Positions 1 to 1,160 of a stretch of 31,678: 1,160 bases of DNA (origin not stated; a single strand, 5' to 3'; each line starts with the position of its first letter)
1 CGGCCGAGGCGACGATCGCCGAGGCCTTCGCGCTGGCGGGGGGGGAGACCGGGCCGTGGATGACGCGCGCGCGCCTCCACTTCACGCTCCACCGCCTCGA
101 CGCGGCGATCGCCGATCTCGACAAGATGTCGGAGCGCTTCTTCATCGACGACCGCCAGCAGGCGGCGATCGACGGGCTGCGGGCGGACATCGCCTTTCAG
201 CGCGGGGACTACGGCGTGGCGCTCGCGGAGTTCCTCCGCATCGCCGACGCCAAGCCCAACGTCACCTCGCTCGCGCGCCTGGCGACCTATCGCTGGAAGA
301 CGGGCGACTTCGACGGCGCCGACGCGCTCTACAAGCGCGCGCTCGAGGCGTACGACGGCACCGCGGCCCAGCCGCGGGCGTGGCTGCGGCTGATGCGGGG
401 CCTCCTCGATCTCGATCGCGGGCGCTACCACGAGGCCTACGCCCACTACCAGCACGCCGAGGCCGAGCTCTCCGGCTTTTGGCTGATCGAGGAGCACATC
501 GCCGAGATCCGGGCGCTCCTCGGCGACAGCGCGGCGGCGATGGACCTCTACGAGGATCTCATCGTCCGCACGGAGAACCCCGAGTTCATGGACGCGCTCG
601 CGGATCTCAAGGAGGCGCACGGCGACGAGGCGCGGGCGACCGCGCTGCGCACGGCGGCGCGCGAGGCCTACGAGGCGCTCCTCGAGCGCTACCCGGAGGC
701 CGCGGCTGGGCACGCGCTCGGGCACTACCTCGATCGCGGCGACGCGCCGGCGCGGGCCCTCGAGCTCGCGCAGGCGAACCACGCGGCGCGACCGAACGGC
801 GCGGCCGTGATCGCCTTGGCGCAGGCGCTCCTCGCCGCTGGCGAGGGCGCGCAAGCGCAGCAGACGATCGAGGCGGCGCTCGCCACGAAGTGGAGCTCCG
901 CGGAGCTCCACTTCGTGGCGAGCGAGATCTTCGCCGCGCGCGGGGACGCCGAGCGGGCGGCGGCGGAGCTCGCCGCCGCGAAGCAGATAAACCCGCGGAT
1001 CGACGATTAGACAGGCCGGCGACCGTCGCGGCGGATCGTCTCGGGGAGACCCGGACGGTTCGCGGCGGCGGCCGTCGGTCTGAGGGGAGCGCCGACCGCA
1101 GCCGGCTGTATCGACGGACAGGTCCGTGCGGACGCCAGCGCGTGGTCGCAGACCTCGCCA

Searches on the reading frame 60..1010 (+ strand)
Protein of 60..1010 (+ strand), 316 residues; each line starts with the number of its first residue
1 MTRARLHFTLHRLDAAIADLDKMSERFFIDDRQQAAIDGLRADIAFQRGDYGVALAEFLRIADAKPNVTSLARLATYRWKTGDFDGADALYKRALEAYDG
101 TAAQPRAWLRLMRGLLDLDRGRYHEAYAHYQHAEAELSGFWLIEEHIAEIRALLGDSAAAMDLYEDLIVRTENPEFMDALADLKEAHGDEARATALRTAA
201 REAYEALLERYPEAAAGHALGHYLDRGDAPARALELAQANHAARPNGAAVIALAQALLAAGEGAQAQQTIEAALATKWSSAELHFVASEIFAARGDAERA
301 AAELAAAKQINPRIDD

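Call 9: search_protein_families(library=pfam, proteins=[window:60-1010:+], max_evalue=0.01)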
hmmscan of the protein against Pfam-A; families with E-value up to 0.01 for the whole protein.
window:60-1010:+ (316 aa): 8 families
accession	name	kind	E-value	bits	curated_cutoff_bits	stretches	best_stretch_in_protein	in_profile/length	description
PF13432.12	TPR_16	-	5.5e-12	46.3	32.7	2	2-67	2-63/65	Tetratricopeptide repeat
PF13428.12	TPR_14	-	3.2e-09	37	23.5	1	249-286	3-40/44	Tetratricopeptide repeat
PF12569.14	NatA_aux_su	-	6.3e-07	29.1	33.3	1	119-221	16-113/515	N-terminal acetyltransferase A, auxiliary subunit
PF25064.1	ARM_TT21_5th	-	1.1e-05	26.1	27.8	1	42-133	8-98/117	TT21 fifth ARM repeats domain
PF07719.23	TPR_2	-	1.2e-05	25.4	27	0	71-98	4-31/34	Tetratricopeptide repeat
PF13424.12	TPR_12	-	2.7e-05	24.7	30.1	2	71-134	6-72/77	Tetratricopeptide repeat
PF14559.12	TPR_19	-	0.00043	21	25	0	230-276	7-54/68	Tetratricopeptide repeat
PF13181.12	TPR_8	-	0.00045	20.6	25.7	0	70-97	3-30/34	Tetratricopeptide repeat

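Call 55: search_protein_families(library=ncbifam, proteins=[window:60-1010:+], max_evalue=0.01)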
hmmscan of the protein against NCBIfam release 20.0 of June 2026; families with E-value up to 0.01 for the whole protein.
window:60-1010:+ (316 aa): 6 families
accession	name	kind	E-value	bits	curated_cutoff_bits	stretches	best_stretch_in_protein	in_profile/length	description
TIGR02917.1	PEP_TPR_lipo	equivalog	3.5e-12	45.1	312.2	2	148-312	506-666/899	XrtA/PEP-CTERM system TPR-repeat protein PrsT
NF033920.0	C39_PA2778_fam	equivalog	3.4e-05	23.4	150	1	191-276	166-253/255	PA2778 family cysteine peptidase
NF033758.1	gliding_GltE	equivalog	4.8e-05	22.5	225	0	116-200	95-180/411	adventurous gliding motility TPR repeat lipoprotein GltE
NF008757.0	PRK11788.1-5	equivalog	0.00017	20.9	363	0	73-195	185-303/388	lipopolysaccharide assembly protein LapB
TIGR02795.1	tol_pal_ybgF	equivalog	0.0021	18.6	90.1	0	42-118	9-89/119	tol-pal system protein YbgF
NF040959.1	MamA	equivalog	0.0068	15.9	200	0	220-312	77-170/204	magnetosome protein MamA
